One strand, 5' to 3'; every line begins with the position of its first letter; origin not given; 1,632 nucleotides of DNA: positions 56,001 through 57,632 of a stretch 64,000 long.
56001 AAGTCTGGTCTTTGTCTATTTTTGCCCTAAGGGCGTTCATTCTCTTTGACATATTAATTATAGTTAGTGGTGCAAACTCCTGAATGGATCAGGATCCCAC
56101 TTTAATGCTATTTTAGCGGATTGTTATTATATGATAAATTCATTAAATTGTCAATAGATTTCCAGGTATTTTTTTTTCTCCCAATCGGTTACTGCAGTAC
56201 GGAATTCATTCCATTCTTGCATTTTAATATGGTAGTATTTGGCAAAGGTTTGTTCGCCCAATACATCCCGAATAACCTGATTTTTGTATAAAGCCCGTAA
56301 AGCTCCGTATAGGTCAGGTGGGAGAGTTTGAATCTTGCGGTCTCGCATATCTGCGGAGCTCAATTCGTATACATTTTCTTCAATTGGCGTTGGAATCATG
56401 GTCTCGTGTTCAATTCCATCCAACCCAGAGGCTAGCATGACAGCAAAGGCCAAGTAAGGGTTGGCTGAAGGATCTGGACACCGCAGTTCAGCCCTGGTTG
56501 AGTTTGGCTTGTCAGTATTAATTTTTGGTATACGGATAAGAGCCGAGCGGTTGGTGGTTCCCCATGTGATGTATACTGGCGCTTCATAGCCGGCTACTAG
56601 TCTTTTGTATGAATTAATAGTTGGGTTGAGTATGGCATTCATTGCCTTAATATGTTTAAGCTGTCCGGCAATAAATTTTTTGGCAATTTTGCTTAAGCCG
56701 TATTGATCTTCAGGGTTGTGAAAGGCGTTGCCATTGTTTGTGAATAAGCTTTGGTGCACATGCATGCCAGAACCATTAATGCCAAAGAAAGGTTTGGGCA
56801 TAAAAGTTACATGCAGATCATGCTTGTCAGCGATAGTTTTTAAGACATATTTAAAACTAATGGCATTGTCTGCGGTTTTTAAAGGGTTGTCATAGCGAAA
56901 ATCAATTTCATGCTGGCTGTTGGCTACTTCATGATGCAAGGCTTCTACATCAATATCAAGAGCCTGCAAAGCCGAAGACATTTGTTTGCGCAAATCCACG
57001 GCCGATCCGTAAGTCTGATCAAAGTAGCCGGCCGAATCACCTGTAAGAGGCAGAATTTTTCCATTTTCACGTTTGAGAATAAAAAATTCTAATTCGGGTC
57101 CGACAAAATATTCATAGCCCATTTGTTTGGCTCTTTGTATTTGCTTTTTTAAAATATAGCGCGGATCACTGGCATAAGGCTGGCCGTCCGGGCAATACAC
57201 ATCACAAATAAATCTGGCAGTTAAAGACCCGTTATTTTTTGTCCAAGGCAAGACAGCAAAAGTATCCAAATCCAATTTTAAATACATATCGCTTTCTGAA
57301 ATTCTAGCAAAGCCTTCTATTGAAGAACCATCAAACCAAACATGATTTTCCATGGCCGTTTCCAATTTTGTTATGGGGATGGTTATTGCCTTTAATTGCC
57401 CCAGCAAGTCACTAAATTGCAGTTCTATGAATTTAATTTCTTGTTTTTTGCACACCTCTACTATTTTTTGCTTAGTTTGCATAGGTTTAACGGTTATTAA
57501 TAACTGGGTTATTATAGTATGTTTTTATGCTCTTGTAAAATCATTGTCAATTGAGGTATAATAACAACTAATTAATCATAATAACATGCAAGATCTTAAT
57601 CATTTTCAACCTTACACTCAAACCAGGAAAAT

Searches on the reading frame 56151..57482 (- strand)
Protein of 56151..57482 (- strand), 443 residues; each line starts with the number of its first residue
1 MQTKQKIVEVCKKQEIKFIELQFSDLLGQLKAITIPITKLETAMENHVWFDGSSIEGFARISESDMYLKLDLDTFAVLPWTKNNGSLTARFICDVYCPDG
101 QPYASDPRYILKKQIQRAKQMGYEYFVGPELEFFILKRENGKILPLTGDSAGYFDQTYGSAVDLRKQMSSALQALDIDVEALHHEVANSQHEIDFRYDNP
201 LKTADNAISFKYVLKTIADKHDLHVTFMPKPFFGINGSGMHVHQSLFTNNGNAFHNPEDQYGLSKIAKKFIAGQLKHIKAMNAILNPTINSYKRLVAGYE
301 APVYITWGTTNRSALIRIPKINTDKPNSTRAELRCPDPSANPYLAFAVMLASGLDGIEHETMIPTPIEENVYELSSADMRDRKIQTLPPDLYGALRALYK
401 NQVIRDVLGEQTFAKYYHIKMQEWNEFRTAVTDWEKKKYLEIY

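Call 49: find_homologous_proteins(query=window:56151-57482:-, max_evalue=1e-100)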
Query window:56151-57482:- (443 aa): 7950 proteins with E <= 1e-100 among 8000 candidates; the best 120 are listed.
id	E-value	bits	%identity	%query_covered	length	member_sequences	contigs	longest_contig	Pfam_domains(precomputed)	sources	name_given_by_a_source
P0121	0.0e+0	1022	100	100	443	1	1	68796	PF03951.25,PF00120.30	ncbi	ncbi:MAG: glutamine synthetase family protein [bacterium]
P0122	5.9e-242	821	79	100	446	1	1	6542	PF03951.25,PF00120.30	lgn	-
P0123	2.2e-239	813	78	99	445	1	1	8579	PF03951.25,PF00120.30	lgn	-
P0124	4.2e-224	762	74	100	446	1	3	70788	PF03951.25,PF00120.30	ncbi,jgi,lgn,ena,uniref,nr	ncbi:MAG: hypothetical protein COU31_02645 [Candidatus Magasanikbacteria bacterium CG10_big_fil_rev_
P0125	5.5e-222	755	74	99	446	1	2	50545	PF03951.25,PF00120.30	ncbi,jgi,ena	-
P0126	6.6e-219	745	78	93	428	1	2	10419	PF03951.25,PF00120.30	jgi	-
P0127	1.3e-212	724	69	100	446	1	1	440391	PF03951.25,PF00120.30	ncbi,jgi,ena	ncbi:MAG: type I glutamate--ammonia ligase [Candidatus Magasanikbacteria bacterium]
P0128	3.6e-211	720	70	100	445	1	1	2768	PF03951.25,PF00120.30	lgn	-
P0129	8.2e-211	718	70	100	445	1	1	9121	PF03951.25,PF00120.30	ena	-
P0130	1.6e-210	717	70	99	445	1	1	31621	PF03951.25,PF00120.30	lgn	-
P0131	6.9e-209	712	69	100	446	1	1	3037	PF03951.25,PF00120.30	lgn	-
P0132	9.7e-209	712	67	100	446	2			PF03951.25,PF00120.30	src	-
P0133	1.1e-208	711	69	100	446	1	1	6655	PF03951.25,PF00120.30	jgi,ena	-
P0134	4.1e-208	710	68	100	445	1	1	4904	PF03951.25,PF00120.30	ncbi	-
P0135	2.4e-205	700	68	100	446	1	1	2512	PF03951.25,PF00120.30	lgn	-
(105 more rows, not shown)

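Call 50: find_encoding_contigs(protein=P0124, flank=10000, max_places=2)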
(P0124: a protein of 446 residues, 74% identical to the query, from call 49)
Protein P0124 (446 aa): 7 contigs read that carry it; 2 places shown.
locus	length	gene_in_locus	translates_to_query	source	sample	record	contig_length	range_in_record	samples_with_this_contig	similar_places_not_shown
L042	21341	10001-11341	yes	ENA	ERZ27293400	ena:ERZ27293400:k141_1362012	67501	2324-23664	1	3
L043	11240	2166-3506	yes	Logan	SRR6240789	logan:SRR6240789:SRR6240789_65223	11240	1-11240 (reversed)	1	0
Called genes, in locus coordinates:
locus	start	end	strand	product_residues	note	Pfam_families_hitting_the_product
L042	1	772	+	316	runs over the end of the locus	-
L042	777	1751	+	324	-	PF00579:tRNA-synt_1b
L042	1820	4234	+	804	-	-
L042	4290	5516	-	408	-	PF00587:tRNA-synt_2b, PF03129:HGTP_anticodon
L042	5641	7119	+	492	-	-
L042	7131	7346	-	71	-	-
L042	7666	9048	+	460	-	-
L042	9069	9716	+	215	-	PF07690:MFS_1, PF05977:MFS_3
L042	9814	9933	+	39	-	-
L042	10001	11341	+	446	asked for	PF03951:Gln-synt_N, PF00120:Gln-synt_C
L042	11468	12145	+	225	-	PF00687:Ribosomal_L1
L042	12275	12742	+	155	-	PF00383:dCMP_cyt_deam_1, PF14437:MafB19-deam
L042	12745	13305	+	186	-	PF13207:AAA_17 (weak), PF13238:AAA_18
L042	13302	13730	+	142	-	PF00692:dUTPase, PF04797:Herpes_ORF11 (weak)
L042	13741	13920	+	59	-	-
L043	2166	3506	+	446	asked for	PF03951:Gln-synt_N, PF00120:Gln-synt_C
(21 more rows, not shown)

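Call 51: find_encoding_contigs(protein=P0123, flank=10000, max_places=2)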
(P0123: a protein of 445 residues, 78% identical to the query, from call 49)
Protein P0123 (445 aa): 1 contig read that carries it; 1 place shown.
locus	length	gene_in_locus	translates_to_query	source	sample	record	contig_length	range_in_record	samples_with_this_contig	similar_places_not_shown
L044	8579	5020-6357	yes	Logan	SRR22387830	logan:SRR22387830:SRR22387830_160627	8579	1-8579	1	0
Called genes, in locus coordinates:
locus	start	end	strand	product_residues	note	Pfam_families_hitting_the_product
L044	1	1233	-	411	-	?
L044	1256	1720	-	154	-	-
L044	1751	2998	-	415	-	PF00587:tRNA-synt_2b, PF03129:HGTP_anticodon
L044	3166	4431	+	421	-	-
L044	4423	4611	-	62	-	-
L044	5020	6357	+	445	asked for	PF03951:Gln-synt_N, PF00120:Gln-synt_C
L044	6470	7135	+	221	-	PF00687:Ribosomal_L1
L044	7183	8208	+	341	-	PF00224:PK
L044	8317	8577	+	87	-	?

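Call 52: find_encoding_contigs(protein=P0126, flank=10000, max_places=2)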
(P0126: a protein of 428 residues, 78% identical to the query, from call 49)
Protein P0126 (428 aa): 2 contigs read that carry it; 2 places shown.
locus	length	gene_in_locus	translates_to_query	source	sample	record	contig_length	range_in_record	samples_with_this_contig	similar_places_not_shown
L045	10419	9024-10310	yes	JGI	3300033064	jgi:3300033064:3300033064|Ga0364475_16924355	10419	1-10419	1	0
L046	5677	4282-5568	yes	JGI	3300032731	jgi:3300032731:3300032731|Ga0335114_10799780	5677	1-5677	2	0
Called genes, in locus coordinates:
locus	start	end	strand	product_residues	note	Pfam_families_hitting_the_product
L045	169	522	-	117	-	PF19529:DUF6057 (weak), PF13396:PLDc_N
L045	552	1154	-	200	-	PF00587:tRNA-synt_2b, PF03129:HGTP_anticodon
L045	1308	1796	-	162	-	PF00587:tRNA-synt_2b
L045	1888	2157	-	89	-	-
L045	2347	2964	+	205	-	-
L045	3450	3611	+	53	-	-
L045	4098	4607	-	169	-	-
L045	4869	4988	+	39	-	-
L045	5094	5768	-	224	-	-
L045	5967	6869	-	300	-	-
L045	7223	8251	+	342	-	-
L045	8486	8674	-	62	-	-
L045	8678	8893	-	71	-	PF04014:MazE_antitoxin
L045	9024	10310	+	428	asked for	PF03951:Gln-synt_N, PF00120:Gln-synt_C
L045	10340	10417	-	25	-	?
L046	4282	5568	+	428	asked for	PF03951:Gln-synt_N, PF00120:Gln-synt_C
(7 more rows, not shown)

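Call 65: find_encoding_contigs(protein=P0121, flank=10000, max_places=2)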
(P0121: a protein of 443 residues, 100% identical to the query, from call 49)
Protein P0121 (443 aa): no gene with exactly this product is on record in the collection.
